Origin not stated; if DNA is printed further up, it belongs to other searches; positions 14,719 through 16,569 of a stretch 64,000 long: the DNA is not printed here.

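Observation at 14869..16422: BY-kinase and its PHP phosphotyrosine phosphatase fused into one polypeptide, with the Tyr cluster as the interdomain linker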

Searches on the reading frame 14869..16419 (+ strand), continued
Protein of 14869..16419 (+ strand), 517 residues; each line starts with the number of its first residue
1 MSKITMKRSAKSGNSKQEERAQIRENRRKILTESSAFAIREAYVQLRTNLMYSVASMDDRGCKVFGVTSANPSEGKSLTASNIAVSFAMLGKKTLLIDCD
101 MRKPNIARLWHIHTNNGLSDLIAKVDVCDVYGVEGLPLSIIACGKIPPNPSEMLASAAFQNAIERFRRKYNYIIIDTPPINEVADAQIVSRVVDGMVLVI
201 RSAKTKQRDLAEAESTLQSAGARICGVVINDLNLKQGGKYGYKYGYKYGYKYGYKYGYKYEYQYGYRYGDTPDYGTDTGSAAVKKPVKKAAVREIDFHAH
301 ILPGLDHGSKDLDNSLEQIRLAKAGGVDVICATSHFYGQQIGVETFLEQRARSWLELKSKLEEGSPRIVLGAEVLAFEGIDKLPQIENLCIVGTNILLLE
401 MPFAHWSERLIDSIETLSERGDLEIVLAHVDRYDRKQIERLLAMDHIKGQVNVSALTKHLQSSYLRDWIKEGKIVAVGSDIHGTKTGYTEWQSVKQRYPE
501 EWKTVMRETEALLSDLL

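Call 36: search_protein_representatives(protein=window:14869-16419:+)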
Query: 517 residues. Proteins with E-value up to 0.001 (for the whole library): 79258; up to 1e-10: 49546; up to 1e-30: 3865. The best 150 are listed.
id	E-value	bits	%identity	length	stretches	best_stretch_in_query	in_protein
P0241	2.2e-86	306.9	57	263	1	15-260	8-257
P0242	6.0e-77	275.8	52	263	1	6-265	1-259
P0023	7.6e-69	249.1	48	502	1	3-255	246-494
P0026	3.9e-64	233.6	48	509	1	8-257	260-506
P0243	6.9e-61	222.9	46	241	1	27-256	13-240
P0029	8.5e-61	222.5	43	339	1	15-279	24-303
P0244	7.1e-59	216.2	46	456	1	22-253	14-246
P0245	1.2e-58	215.5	48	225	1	292-515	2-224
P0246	2.2e-58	214.6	48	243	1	21-232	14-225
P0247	4.4e-58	213.6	41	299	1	15-293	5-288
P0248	7.8e-55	202.9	44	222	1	293-513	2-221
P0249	1.1e-53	199.1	55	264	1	58-234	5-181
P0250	2.6e-53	197.9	42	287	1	15-271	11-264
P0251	2.9e-53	197.7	47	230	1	294-514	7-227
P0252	1.5e-52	195.4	38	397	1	14-290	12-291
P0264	2.3e-48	181.6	34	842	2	35-229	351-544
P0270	5.9e-48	180.2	39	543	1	18-314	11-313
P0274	1.0e-47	179.4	43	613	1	15-264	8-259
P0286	1.0e-46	176.1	38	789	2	41-287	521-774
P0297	4.1e-46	174.1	38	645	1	12-295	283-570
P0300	5.4e-46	173.7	39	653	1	24-285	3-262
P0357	1.9e-43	165.3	40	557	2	36-274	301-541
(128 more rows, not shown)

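Call 37: search_protein_families(library=pfam, proteins=[P0270, P0244, P0274, P0300, P0252, P0264, P0297, P0286, P0357, P0241], max_evalue=0.001)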
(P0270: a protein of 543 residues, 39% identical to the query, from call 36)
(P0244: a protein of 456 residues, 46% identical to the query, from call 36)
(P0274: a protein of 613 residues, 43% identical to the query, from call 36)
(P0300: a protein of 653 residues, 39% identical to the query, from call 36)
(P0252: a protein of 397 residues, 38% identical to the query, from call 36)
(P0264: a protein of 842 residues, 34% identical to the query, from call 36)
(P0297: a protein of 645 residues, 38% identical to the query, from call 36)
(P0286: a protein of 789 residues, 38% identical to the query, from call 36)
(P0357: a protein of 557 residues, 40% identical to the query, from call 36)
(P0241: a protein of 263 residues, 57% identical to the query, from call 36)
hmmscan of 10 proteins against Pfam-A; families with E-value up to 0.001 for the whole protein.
P0270 (543 aa): 4 families
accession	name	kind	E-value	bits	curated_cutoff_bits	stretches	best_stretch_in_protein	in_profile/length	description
PF13614.12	AAA_31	-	6.4e-14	52.7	27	1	52-209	1-167/177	AAA domain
PF10609.15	ParA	-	8.8e-10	38.9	27.1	1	53-222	4-173/246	NUBPL iron-transfer P-loop NTPase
PF01656.29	CbiA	-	2.7e-07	31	25.4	1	55-227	1-86/125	CobQ/CobB/MinD/ParA nucleotide binding domain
PF09140.17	MipZ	-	1.4e-06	28.3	20.7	1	54-171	2-109/262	ATPase MipZ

P0244 (456 aa): 4 families
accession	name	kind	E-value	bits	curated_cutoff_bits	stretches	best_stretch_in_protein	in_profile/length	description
PF10609.15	ParA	-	2.1e-08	34.4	27.1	1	56-232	5-183/246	NUBPL iron-transfer P-loop NTPase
PF01656.29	CbiA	-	4.4e-06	27.1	25.4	1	58-227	2-86/125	CobQ/CobB/MinD/ParA nucleotide binding domain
PF13614.12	AAA_31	-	0.00015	22.2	27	0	55-93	2-40/177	AAA domain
PF09140.17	MipZ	-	0.00097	18.9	20.7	0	65-174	11-112/262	ATPase MipZ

P0274 (613 aa): 4 families
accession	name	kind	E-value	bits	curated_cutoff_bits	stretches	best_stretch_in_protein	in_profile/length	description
PF13614.12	AAA_31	-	2e-14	54.3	27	1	54-206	2-163/177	AAA domain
PF10609.15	ParA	-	2.3e-09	37.5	27.1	1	54-173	4-122/246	NUBPL iron-transfer P-loop NTPase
PF09140.17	MipZ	-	3.8e-06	26.9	20.7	1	64-173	11-110/262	ATPase MipZ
PF01656.29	CbiA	-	9.4e-06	26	25.4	1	65-196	10-54/125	CobQ/CobB/MinD/ParA nucleotide binding domain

P0300 (653 aa): 4 families
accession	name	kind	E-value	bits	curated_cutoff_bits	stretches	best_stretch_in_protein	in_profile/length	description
PF13614.12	AAA_31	-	1.5e-13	51.5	27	1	39-163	2-133/177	AAA domain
PF10609.15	ParA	-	1.3e-08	35.1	27.1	1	39-208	4-173/246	NUBPL iron-transfer P-loop NTPase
PF01656.29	CbiA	-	8.4e-08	32.7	25.4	1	43-213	3-86/125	CobQ/CobB/MinD/ParA nucleotide binding domain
PF09140.17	MipZ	-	0.00052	19.8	20.7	0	41-157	3-109/262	ATPase MipZ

P0252 (397 aa): 4 families
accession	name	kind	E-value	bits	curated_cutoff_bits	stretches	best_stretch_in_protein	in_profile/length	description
PF13614.12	AAA_31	-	1.1e-12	48.6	27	1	59-200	2-149/177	AAA domain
PF10609.15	ParA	-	1.5e-09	38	27.1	1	59-225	4-170/246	NUBPL iron-transfer P-loop NTPase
PF01656.29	CbiA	-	9.7e-08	32.5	25.4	1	62-168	2-69/125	CobQ/CobB/MinD/ParA nucleotide binding domain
PF09140.17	MipZ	-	1.5e-05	24.9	20.7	1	60-179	2-111/262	ATPase MipZ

P0264 (842 aa): 6 families
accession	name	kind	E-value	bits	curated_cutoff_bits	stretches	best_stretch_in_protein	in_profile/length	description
PF01656.29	CbiA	-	1.1e-09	38.7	25.4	1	385-417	11-43/125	CobQ/CobB/MinD/ParA nucleotide binding domain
PF13614.12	AAA_31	-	2.6e-09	37.7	27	1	385-514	14-147/177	AAA domain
PF10609.15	ParA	-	7.9e-08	32.4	27.1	0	649-804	17-171/246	NUBPL iron-transfer P-loop NTPase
PF02706.20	Wzz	-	6.4e-07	30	25.5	1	10-96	4-89/91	Chain length determinant protein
PF00142.24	Fer4_NifH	-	2.7e-05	24.2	25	0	385-416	12-43/271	4Fe-4S iron sulfur cluster binding proteins, NifH/frxC family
PF00448.28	SRP54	-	0.00038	20.6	22.7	0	385-429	13-58/196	SRP54-type protein, GTPase domain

P0297 (645 aa): 5 families
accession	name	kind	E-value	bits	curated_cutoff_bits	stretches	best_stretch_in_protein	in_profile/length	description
PF02706.20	Wzz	-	5.7e-16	59.1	25.5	1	30-123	2-90/91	Chain length determinant protein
PF13614.12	AAA_31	-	1.3e-12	48.5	27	1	333-464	2-141/177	AAA domain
PF10609.15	ParA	-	2.4e-09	37.4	27.1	1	333-503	4-173/246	NUBPL iron-transfer P-loop NTPase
PF01656.29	CbiA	-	1.8e-07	31.6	25.4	1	343-435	9-61/125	CobQ/CobB/MinD/ParA nucleotide binding domain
PF09140.17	MipZ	-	0.00054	19.8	20.7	0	340-452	8-109/262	ATPase MipZ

P0286 (789 aa): 4 families
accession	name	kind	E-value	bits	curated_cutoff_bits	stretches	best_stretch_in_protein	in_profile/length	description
PF13614.12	AAA_31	-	4.3e-11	43.5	27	1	541-662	3-130/177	AAA domain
PF10609.15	ParA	-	1.8e-08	34.6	27.1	1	540-710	4-173/246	NUBPL iron-transfer P-loop NTPase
PF02706.20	Wzz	-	1.9e-05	25.3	25.5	1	31-109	13-87/91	Chain length determinant protein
PF01656.29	CbiA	-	1.9e-05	25.1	25.4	1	544-669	3-54/125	CobQ/CobB/MinD/ParA nucleotide binding domain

P0357 (557 aa): 5 families
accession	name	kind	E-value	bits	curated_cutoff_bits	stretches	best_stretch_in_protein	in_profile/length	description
PF02706.20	Wzz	-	5.4e-17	62.3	25.5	1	9-101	2-89/91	Chain length determinant protein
PF10609.15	ParA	-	1.1e-09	38.6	27.1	1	326-507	4-186/246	NUBPL iron-transfer P-loop NTPase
PF01656.29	CbiA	-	1.3e-08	35.2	25.4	1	328-502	1-92/125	CobQ/CobB/MinD/ParA nucleotide binding domain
PF13614.12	AAA_31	-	2.3e-08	34.6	27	1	326-454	2-138/177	AAA domain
PF09140.17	MipZ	-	3.1e-05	23.8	20.7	1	336-468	11-133/262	ATPase MipZ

P0241 (263 aa): 4 families
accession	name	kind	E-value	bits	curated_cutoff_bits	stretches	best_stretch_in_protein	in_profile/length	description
PF13614.12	AAA_31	-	3.5e-07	30.8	27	1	72-200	13-149/177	AAA domain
PF10609.15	ParA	-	5.2e-06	26.5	27.1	1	73-228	16-173/246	NUBPL iron-transfer P-loop NTPase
PF01656.29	CbiA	-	1.4e-05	25.5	25.4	1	64-233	2-86/125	CobQ/CobB/MinD/ParA nucleotide binding domain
PF09140.17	MipZ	-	0.00027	20.8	20.7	1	72-195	12-126/262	ATPase MipZ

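Call 52: predict_structure(alignment_id=A1)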
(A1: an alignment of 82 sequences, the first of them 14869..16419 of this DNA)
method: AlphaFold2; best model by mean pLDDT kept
length: 517 residues; sequences in the alignment: 82
mean_pLDDT: 72.9   pTM: 0.51
mean pLDDT of the five models: 72.9, 71.5, 71.4, 71.3, 71.1
residues with pLDDT >= 90: 219; 70-90: 86; 50-70: 89; < 50: 123
segments of 3 or more residues with pLDDT < 50: 1-8, 42-57, 117-147, 200-206, 224-280
pLDDT, mean of each block of 10 residues (from residue 1): 42 74 74 54 43 45 78 70 78 80 57 51 29 27 42 72 84 80 63 57 47 59 47 32 26 25 28 39 71 97 94 98 98 97 96 97 98 98 97 98 96 97 97 96 97 94 95 98 95 97 98 93
secondary structure, 60 per line:
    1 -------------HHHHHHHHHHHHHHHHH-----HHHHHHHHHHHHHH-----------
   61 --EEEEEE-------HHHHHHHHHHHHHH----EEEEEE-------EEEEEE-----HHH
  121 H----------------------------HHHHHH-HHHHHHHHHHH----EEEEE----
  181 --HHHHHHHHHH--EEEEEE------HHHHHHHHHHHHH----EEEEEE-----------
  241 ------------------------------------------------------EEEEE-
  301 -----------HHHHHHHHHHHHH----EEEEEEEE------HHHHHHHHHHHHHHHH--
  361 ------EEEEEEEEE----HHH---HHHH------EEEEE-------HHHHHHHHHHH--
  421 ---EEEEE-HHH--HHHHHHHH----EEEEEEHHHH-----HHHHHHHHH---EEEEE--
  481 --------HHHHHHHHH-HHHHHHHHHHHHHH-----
elements in order: H14-30 H36-49 E63-68 H76-89 E94-99 E107-112 H118-121 H150-155 H157-167 E172-176 H183-192 E195-200 H207-219 E224-229 E295-299 H312-324 E329-336 H343-358 E367-375 H386-389 E396-400 H408-418 E424-428 H435-442 E447-452 H453-456 H462-470 E474-478 H489-497 H499-512

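Call 54: list_cluster_members(proteins=[window:14869-16419:+, P0001, P0003, P0002])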
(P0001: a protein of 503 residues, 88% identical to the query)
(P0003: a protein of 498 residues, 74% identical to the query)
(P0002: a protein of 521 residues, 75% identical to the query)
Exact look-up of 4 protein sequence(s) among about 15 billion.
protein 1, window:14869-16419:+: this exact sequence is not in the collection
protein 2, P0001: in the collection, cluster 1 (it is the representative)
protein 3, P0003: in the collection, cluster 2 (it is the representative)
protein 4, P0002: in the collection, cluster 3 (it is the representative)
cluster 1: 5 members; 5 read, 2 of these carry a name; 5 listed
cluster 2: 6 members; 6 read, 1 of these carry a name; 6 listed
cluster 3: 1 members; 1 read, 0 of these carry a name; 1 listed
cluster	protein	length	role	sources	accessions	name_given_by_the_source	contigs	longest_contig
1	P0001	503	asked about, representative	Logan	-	-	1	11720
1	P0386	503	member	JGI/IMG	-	capsular exopolysaccharide synthesis family protein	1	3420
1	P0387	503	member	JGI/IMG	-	capsular exopolysaccharide synthesis family protein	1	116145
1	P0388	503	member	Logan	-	-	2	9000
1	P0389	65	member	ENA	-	-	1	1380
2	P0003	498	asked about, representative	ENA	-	-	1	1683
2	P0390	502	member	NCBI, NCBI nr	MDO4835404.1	MAG: polysaccharide biosynthesis tyrosine autokinase [Clostridia bacterium] | polysaccharide biosynthesis tyrosine autokinase [Clostridia bacterium]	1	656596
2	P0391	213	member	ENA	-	-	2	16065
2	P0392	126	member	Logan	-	-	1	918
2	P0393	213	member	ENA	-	-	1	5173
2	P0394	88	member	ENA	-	-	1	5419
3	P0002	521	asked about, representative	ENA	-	-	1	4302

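Call 55: fold_search(model_id=the predicted structure, library=pdb)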
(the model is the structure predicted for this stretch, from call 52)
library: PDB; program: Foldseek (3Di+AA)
matches with E <= 10: 1092; with E <= 0.001: 66
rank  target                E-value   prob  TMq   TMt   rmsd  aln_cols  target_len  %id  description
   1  3qy8                  7.8e-11  1.00  0.37  0.73   3.6       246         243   20  Crystal structures of YwqE from Bacillus subtilis and CpsB from Streptococcus pneumoniae, unique metal-dependent tyrosin (released 2011-06-08)
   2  3qy6                  2.8e-10  1.00  0.35  0.68   4.4       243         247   22  Crystal structures of YwqE from Bacillus subtilis and CpsB from Streptococcus pneumoniae, unique metal-dependent tyrosin (released 2011-06-08)
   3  2wjd                  4.2e-10  1.00  0.36  0.70   4.1       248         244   20  Crystal structure of the tyrosine phosphatase Cps4B from Steptococcus pneumoniae TIGR4. (released 2009-07-14)
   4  4jlv                  7.1e-09  1.00  0.26  0.54   9.9       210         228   33  Crystal structure of the chimerical protein CapA1B1 in complex with ADP-Mg (released 2014-02-05)
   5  3la6_F                7.1e-09  1.00  0.27  0.49  11.1       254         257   27  Octameric kinase domain of the E. coli tyrosine kinase Wzc with bound ADP (released 2010-08-25)
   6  3la6_A                9.4e-09  1.00  0.28  0.51  10.6       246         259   29  Octameric kinase domain of the E. coli tyrosine kinase Wzc with bound ADP (released 2010-08-25)
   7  4jmp                  1.1e-08  1.00  0.25  0.52  10.0       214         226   31  Crystal structure of the chimerical protein CapA2B2 (released 2014-02-05)
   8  3la6_O                1.1e-08  1.00  0.26  0.47  11.5       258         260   27  Octameric kinase domain of the E. coli tyrosine kinase Wzc with bound ADP (released 2010-08-25)
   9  3la6_J                1.2e-08  1.00  0.28  0.50   9.8       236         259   30  Octameric kinase domain of the E. coli tyrosine kinase Wzc with bound ADP (released 2010-08-25)
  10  3la6_P                1.6e-08  1.00  0.28  0.51  10.8       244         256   30  Octameric kinase domain of the E. coli tyrosine kinase Wzc with bound ADP (released 2010-08-25)
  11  3la6_I                1.7e-08  1.00  0.28  0.51  11.4       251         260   29  Octameric kinase domain of the E. coli tyrosine kinase Wzc with bound ADP (released 2010-08-25)
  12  6z0p_A                2.0e-08  1.00  0.24  0.49   9.5       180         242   32  BceF Tyrosine Kinase Domain (released 2021-04-14)
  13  3la6_L                2.1e-08  1.00  0.28  0.51  12.1       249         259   28  Octameric kinase domain of the E. coli tyrosine kinase Wzc with bound ADP (released 2010-08-25)
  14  6z0p_B                2.2e-08  1.00  0.26  0.52  11.4       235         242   26  BceF Tyrosine Kinase Domain (released 2021-04-14)
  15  3la6_M                2.6e-08  1.00  0.28  0.52  11.3       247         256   30  Octameric kinase domain of the E. coli tyrosine kinase Wzc with bound ADP (released 2010-08-25)
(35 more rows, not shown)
